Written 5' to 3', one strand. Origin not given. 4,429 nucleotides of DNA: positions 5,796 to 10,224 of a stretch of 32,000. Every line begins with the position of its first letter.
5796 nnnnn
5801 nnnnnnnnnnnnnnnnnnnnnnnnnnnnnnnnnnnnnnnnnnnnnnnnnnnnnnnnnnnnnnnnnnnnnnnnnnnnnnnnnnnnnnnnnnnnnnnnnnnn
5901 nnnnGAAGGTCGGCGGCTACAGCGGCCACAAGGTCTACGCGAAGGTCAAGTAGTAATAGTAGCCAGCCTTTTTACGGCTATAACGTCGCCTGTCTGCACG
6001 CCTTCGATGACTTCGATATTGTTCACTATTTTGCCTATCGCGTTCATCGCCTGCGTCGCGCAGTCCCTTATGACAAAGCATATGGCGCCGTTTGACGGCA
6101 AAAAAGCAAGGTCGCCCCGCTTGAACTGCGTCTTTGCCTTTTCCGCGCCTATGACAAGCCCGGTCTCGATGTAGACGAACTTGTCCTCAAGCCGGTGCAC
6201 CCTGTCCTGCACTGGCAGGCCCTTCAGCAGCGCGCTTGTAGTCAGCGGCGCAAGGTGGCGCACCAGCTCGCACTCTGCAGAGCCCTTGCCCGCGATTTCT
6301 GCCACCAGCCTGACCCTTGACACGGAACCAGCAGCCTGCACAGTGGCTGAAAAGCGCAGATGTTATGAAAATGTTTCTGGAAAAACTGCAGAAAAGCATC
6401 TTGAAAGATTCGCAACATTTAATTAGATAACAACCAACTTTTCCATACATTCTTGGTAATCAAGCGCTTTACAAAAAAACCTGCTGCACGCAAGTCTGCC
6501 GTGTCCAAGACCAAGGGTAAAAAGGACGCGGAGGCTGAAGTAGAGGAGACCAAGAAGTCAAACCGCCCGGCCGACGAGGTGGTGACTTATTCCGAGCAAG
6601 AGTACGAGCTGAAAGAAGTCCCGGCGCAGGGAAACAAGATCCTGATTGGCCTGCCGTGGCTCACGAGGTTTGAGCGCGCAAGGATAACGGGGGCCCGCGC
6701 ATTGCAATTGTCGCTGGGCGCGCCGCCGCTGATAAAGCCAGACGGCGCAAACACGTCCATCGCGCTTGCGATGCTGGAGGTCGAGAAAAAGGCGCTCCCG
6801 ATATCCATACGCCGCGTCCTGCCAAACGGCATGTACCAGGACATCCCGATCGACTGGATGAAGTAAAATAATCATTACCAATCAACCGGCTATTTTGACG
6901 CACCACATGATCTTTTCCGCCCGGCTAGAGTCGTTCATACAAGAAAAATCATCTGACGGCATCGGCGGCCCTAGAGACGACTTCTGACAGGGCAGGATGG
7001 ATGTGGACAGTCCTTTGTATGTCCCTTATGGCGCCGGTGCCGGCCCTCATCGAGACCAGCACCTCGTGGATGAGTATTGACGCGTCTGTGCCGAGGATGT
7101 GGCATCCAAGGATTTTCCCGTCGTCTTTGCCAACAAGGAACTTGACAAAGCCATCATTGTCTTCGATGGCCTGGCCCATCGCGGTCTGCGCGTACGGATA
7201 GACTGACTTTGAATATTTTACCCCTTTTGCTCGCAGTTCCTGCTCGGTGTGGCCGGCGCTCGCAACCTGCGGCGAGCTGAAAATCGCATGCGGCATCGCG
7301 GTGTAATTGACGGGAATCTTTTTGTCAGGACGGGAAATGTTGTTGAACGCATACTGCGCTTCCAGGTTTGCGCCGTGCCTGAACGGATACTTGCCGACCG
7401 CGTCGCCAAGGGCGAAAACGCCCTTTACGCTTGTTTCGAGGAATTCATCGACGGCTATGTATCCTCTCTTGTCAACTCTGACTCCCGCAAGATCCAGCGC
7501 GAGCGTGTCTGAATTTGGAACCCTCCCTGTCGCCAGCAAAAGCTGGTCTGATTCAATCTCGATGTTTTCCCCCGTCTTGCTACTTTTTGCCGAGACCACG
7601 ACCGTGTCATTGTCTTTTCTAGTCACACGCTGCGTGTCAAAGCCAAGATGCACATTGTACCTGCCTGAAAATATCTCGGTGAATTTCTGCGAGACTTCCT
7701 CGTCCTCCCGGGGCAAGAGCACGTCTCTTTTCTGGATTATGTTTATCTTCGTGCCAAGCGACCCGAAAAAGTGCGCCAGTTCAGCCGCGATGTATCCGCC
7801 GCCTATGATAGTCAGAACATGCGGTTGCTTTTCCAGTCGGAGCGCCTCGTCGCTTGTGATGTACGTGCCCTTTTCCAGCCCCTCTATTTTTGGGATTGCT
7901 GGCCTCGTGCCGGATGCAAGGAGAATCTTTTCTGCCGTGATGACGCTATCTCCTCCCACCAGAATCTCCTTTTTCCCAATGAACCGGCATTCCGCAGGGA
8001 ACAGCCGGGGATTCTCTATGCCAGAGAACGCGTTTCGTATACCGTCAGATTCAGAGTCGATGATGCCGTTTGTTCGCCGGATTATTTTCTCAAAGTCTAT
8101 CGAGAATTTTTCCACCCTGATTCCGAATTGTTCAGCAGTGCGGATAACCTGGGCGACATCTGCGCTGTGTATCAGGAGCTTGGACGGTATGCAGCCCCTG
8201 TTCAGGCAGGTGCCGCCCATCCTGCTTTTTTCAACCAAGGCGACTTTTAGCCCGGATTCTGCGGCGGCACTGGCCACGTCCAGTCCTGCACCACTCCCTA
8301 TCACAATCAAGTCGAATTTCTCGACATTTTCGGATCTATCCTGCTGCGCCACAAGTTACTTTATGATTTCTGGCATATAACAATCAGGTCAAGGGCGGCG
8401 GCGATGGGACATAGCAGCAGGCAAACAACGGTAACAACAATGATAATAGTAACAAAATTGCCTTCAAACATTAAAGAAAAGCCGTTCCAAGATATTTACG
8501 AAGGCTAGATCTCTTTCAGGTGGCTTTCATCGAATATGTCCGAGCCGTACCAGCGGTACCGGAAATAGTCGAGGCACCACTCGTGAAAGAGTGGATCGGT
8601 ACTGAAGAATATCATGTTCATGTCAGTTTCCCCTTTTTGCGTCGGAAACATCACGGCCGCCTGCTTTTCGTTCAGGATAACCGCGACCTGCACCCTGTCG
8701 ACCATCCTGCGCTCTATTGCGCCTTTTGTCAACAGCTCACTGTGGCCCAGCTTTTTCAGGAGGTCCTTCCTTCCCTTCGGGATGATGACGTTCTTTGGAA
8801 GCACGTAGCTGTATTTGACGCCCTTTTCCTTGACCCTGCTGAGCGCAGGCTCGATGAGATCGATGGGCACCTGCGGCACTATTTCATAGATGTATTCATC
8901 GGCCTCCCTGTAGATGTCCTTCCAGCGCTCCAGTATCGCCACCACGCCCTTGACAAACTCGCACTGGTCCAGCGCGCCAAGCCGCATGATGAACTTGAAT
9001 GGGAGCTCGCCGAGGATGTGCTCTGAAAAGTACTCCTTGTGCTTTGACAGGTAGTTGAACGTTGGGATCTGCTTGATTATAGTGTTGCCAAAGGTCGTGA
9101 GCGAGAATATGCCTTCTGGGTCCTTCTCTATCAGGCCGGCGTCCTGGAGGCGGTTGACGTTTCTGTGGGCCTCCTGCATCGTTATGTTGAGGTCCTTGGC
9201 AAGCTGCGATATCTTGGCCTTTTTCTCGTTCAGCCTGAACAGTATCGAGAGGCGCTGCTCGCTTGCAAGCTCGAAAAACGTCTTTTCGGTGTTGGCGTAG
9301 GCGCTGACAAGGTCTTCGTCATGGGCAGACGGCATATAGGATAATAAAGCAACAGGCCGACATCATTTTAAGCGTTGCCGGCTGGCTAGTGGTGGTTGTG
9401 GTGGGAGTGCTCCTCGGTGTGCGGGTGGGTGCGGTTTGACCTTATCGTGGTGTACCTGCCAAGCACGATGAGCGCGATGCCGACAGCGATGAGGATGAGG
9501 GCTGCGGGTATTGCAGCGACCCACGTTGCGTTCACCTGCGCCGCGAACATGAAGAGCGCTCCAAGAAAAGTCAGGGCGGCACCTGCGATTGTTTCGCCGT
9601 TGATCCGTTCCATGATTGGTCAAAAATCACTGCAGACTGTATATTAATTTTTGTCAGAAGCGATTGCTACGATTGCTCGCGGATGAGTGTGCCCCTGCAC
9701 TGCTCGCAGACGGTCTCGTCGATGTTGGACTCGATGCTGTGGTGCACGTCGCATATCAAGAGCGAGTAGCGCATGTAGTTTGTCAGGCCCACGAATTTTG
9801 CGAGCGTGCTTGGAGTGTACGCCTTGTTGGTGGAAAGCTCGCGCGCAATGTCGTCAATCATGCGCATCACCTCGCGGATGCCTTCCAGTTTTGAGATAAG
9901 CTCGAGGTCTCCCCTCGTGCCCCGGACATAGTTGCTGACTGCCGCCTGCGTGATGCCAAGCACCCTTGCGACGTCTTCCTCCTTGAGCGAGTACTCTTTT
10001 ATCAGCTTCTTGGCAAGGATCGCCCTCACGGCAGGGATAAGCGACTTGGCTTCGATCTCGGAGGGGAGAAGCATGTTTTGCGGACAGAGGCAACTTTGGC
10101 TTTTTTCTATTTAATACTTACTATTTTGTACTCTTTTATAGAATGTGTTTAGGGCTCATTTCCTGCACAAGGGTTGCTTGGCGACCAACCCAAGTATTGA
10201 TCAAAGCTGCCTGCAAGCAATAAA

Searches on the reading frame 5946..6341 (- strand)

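Call 26: search_protein_families(library=pfam, proteins=[window:5946-6341:-], max_evalue=0.0001)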
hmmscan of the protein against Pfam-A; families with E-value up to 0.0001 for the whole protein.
window:5946-6341:- (131 aa): 2 families
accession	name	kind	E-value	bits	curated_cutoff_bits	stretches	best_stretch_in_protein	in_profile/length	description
PF04126.18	Cyclophil_like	-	4.9e-09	36.5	27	1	18-123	8-119/120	Cyclophilin-like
PF18050.6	Cyclophil_like2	-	3.7e-05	24.2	22.7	1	34-120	17-110/115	Cyclophilin-like family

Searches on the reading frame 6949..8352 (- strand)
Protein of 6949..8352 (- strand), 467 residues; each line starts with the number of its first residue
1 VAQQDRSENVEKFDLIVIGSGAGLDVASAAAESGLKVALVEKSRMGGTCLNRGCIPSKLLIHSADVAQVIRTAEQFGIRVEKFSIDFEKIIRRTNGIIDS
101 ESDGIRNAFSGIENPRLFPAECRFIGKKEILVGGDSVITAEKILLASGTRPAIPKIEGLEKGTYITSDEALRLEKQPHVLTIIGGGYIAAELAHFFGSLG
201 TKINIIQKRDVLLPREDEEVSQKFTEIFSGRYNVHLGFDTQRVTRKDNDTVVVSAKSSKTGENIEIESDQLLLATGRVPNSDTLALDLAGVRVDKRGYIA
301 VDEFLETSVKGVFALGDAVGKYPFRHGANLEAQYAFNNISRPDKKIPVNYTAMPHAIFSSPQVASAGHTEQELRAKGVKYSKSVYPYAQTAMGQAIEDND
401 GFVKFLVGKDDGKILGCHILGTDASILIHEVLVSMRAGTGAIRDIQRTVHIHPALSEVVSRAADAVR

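Call 25: search_protein_families(library=pfam, proteins=[window:6949-8352:-], max_evalue=0.00001)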
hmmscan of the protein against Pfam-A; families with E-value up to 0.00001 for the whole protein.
window:6949-8352:- (467 aa): 5 families
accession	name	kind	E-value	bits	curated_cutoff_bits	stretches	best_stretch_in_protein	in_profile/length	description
PF07992.20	Pyr_redox_2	-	2e-55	188.7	26.1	1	13-328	1-287/291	Pyridine nucleotide-disulphide oxidoreductase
PF02852.28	Pyr_redox_dim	-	1.7e-26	93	25.3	1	353-462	1-109/110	Pyridine nucleotide-disulphide oxidoreductase, dimerisation domain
PF00070.33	Pyr_redox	-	2.3e-15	57.3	22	1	180-253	2-77/82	Pyridine nucleotide-disulphide oxidoreductase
PF13738.12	Pyr_redox_3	-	1.5e-10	41.3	30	1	137-316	122-305/305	Pyridine nucleotide-disulphide oxidoreductase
PF13434.12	Lys_Orn_oxgnase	-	1.6e-07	31.2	21.3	0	136-223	144-236/339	L-lysine 6-monooxygenase/L-ornithine 5-monooxygenase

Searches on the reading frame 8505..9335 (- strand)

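Call 25: search_protein_families(library=pfam, proteins=[window:8505-9335:-], max_evalue=0.00001)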
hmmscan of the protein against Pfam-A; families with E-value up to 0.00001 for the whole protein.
window:8505-9335:- (276 aa): 4 families
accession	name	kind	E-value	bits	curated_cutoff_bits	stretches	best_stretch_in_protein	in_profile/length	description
PF25213.1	HVO_A0261_N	-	8.7e-10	38.8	35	1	20-93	5-77/86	HVO_A0261 N-terminal domain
PF25212.1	HVO_A0114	-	1.9e-06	28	27.6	1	16-75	12-72/84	HVO_A0114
PF14947.12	HTH_45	-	2.7e-06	27.8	25.5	1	30-95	10-74/77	Winged helix-turn-helix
PF12840.13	HTH_20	-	8.5e-06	26.1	27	0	23-70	1-49/51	Helix-turn-helix domain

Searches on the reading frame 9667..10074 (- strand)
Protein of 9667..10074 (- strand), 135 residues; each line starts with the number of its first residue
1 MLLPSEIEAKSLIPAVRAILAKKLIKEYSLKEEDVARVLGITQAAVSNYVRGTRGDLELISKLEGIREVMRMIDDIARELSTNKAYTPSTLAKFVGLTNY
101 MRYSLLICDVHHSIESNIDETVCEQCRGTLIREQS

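Call 26: search_protein_families(library=pfam, proteins=[window:9667-10074:-], max_evalue=0.0001)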
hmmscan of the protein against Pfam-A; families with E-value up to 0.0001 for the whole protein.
window:9667-10074:- (135 aa): 2 families
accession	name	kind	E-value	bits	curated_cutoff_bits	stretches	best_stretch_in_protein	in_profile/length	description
PF01381.28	HTH_3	-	2.4e-05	24.7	23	1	22-63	2-44/55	Helix-turn-helix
PF17762.8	HTH_ParB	-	8.6e-05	23.1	22.6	0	20-51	11-42/102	ParB HTH domain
